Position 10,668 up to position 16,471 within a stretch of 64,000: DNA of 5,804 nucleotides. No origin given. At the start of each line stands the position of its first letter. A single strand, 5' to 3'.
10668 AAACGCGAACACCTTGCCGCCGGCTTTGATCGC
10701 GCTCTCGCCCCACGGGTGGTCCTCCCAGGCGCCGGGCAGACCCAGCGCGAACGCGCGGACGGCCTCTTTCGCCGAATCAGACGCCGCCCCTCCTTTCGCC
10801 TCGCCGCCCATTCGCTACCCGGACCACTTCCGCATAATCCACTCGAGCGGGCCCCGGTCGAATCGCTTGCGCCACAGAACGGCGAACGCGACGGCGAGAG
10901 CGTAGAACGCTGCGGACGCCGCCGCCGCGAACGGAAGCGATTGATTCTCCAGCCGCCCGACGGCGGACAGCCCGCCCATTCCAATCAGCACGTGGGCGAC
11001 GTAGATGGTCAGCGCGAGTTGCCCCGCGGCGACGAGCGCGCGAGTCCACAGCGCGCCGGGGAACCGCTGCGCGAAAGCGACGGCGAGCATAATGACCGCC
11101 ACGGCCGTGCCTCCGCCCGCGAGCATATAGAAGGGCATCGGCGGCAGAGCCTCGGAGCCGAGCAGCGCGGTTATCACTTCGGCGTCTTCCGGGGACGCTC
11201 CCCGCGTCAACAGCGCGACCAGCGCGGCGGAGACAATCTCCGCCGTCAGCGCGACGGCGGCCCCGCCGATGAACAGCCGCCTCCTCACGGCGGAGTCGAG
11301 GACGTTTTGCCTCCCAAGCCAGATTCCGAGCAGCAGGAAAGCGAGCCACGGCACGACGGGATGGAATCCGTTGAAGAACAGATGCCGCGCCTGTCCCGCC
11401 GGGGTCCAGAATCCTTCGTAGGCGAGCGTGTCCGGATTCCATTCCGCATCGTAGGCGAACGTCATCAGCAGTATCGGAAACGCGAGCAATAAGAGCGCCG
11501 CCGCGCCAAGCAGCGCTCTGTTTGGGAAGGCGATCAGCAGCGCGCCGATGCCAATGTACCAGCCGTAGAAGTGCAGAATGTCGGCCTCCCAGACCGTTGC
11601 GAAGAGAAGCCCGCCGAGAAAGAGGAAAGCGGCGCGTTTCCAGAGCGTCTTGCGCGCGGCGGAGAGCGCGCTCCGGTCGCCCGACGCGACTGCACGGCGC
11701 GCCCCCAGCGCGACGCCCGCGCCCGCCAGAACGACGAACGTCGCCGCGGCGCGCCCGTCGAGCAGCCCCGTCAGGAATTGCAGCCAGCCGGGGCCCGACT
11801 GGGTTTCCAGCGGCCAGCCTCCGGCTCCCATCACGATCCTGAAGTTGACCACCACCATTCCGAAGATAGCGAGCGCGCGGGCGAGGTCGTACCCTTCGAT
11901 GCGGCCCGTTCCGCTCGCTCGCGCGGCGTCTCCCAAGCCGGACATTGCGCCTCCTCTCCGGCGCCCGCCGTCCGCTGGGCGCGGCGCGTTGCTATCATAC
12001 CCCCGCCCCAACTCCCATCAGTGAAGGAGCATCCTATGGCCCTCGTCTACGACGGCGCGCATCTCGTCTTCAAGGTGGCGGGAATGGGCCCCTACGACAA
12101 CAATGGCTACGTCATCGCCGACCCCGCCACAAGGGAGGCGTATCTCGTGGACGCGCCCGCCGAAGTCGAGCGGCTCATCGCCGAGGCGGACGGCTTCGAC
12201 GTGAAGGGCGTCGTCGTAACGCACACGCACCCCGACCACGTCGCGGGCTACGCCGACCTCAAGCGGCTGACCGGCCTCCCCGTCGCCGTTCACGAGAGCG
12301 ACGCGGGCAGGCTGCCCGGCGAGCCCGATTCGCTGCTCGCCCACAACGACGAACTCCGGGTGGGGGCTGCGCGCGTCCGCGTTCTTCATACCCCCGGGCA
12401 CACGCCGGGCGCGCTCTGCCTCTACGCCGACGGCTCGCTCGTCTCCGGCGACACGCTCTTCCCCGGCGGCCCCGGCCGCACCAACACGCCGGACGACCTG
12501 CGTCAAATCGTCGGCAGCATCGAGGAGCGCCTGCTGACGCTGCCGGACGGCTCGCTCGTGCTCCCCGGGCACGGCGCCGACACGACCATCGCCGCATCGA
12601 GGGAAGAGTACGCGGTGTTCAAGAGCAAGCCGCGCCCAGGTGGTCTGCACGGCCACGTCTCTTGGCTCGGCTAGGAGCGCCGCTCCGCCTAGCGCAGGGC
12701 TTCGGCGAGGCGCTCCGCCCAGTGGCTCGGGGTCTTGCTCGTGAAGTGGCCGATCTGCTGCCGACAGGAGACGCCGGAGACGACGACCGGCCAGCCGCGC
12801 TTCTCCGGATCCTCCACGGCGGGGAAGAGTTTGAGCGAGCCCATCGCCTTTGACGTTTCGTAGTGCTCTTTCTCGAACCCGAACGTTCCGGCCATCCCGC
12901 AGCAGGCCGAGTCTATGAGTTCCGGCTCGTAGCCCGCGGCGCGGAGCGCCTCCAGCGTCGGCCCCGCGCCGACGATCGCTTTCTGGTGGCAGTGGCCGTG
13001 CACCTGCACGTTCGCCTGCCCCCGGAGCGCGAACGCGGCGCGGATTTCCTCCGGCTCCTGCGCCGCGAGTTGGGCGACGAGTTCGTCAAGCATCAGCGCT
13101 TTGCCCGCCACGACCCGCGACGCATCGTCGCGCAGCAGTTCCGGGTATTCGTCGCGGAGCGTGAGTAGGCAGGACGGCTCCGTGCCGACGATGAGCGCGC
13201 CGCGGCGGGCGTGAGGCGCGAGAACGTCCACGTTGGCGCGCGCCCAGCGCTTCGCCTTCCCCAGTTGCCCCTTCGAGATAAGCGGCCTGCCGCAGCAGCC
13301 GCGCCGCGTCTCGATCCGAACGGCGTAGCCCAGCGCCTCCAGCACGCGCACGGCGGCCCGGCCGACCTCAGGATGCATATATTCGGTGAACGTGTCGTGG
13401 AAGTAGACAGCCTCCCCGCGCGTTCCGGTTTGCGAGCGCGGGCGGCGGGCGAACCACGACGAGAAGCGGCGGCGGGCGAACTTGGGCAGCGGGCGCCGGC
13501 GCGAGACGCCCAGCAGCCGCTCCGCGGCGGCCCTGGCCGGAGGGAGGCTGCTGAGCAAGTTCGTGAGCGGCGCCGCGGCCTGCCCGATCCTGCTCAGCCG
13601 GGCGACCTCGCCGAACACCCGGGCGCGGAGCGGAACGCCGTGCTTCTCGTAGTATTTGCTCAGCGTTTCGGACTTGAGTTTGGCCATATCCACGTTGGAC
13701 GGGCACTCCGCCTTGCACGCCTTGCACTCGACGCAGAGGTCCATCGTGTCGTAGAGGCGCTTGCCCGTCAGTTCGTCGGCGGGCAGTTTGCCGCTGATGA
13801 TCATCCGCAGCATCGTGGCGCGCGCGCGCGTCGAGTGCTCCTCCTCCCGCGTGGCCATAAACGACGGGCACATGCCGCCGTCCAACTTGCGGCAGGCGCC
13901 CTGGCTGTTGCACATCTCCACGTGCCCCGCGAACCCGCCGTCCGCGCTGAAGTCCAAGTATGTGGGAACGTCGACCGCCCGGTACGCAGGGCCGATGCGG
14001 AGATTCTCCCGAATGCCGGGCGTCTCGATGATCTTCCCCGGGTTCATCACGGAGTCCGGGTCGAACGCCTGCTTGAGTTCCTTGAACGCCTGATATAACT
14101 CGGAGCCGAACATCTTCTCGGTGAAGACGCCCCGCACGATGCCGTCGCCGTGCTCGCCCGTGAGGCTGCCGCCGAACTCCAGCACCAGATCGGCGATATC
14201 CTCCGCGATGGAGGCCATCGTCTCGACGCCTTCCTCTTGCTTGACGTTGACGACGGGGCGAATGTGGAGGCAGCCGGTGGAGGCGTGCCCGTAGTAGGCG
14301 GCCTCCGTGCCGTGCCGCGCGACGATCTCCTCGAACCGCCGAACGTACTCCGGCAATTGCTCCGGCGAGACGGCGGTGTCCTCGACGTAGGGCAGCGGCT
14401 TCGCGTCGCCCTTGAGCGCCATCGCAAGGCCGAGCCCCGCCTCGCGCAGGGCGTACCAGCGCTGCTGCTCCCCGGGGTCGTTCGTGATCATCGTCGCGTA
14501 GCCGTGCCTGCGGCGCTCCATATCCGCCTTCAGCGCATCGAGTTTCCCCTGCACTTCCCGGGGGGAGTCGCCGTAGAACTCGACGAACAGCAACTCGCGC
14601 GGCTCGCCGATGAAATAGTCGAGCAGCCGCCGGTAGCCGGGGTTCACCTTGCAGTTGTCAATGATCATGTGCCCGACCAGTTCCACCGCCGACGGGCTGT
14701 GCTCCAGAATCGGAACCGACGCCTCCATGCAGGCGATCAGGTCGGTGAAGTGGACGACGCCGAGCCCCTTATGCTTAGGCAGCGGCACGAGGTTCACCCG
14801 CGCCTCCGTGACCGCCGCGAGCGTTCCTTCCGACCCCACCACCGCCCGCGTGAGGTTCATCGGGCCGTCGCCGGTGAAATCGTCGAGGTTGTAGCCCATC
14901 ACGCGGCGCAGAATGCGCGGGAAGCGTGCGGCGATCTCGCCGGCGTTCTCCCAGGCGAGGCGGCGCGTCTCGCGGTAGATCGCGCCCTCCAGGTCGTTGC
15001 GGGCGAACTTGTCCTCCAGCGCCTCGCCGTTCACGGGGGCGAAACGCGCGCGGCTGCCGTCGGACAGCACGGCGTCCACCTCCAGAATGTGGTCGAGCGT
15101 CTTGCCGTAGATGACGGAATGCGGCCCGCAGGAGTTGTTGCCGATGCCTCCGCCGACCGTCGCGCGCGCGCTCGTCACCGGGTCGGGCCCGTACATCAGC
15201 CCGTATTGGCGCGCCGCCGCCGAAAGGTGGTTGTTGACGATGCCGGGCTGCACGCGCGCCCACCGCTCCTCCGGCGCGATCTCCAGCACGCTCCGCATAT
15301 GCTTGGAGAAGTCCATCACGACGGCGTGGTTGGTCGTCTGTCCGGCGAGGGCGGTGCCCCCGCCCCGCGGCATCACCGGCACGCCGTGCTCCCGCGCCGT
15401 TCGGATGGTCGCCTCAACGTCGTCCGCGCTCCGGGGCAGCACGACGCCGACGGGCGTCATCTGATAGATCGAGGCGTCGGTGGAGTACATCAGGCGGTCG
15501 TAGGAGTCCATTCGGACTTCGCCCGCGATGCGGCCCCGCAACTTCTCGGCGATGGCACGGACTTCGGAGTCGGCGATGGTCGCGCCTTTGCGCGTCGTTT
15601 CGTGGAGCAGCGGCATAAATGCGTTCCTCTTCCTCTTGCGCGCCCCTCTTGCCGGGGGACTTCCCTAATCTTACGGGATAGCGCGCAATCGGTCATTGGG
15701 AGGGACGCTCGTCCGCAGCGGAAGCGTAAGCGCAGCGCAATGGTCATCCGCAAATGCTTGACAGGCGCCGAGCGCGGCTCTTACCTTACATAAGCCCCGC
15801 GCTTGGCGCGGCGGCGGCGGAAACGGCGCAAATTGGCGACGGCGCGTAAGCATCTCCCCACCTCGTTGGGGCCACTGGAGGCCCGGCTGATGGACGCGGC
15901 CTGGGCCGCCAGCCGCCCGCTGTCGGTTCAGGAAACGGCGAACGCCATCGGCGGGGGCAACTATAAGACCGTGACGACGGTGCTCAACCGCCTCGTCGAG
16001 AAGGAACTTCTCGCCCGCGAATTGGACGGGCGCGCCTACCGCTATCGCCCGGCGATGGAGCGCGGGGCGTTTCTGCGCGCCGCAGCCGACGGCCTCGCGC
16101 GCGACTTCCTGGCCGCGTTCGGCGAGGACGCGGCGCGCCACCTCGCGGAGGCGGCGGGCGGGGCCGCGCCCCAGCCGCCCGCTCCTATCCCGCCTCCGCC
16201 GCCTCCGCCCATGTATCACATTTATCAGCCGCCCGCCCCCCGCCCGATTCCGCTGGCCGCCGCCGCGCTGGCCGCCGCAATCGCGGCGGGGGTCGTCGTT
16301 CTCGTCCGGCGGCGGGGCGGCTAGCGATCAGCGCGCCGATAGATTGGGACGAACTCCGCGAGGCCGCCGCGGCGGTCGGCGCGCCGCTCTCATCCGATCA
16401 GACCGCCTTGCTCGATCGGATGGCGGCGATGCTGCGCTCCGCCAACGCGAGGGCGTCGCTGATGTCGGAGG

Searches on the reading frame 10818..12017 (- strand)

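Call 26: search_protein_families(library=pfam, proteins=[window:10818-12017:-], max_evalue=0.00001)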
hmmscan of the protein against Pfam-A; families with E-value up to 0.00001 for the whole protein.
window:10818-12017:- (400 aa): 3 families
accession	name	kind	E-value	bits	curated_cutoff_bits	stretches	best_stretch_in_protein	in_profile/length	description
PF04235.18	DUF418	-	9.5e-13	48.8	23.6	1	294-398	53-159/163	Protein of unknown function (DUF418)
PF07786.18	HGSNAT_cat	-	8.2e-12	45.6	22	1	39-241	1-187/222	Heparan-alpha-glucosaminide N-acetyltransferase, catalytic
PF01757.29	Acyl_transf_3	-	1.2e-08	34.8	31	1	41-381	2-325/326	Acyltransferase domain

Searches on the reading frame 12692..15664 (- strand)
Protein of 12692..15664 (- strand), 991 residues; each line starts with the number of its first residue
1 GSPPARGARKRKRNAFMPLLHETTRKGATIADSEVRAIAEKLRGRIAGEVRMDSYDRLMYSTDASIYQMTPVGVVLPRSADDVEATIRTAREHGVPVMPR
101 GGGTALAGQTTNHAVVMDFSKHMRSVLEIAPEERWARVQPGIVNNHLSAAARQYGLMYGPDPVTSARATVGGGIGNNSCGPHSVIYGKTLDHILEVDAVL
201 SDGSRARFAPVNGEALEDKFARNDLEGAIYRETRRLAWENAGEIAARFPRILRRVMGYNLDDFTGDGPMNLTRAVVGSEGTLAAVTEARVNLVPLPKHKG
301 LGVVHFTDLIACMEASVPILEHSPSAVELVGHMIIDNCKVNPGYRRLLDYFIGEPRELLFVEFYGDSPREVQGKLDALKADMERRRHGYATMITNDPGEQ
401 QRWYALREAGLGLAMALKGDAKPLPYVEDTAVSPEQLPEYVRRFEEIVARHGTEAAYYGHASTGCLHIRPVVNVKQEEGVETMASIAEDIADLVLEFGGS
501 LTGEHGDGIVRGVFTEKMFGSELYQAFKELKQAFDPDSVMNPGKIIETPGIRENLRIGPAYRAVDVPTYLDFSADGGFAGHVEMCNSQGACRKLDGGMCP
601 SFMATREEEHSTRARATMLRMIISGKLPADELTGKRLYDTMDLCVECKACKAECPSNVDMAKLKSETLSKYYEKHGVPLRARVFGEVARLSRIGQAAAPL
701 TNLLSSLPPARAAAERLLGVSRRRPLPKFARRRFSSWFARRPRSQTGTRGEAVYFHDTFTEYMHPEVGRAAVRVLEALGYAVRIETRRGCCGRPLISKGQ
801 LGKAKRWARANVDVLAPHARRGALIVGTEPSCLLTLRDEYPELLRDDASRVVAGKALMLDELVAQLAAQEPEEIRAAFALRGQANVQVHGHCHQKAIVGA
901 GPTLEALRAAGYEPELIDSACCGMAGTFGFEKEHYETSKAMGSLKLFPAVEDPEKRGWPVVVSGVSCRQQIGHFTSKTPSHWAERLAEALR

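Call 26: search_protein_families(library=pfam, proteins=[window:12692-15664:-], max_evalue=0.00001)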
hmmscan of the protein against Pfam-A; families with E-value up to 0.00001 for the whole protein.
window:12692-15664:- (991 aa): 5 families
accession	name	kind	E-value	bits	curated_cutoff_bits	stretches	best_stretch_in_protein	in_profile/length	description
PF02913.24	FAD-oxidase_C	-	6e-50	170.7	21.2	1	295-545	1-248/248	FAD linked oxidases, C-terminal domain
PF01565.28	FAD_binding_4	-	3e-37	127.9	26.4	1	73-206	3-136/139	FAD binding domain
PF02754.22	CCG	-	2e-11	44.3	20.6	1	760-837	10-85/85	Cysteine-rich domain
PF13534.11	Fer4_17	-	8e-08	33.2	22.2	1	585-659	2-61/61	4Fe-4S dicluster domain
PF13183.11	Fer4_8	-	1.8e-07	32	27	1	582-658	2-68/68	4Fe-4S dicluster domain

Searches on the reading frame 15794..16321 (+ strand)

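Call 26: search_protein_families(library=pfam, proteins=[window:15794-16321:+], max_evalue=0.00001)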
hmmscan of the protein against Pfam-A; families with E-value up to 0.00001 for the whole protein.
window:15794-16321:+ (176 aa): 1 family
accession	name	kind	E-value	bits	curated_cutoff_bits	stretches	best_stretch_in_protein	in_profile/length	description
PF03965.22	Penicillinase_R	-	5.5e-17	62.6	22.6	1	25-118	1-96/115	Penicillinase repressor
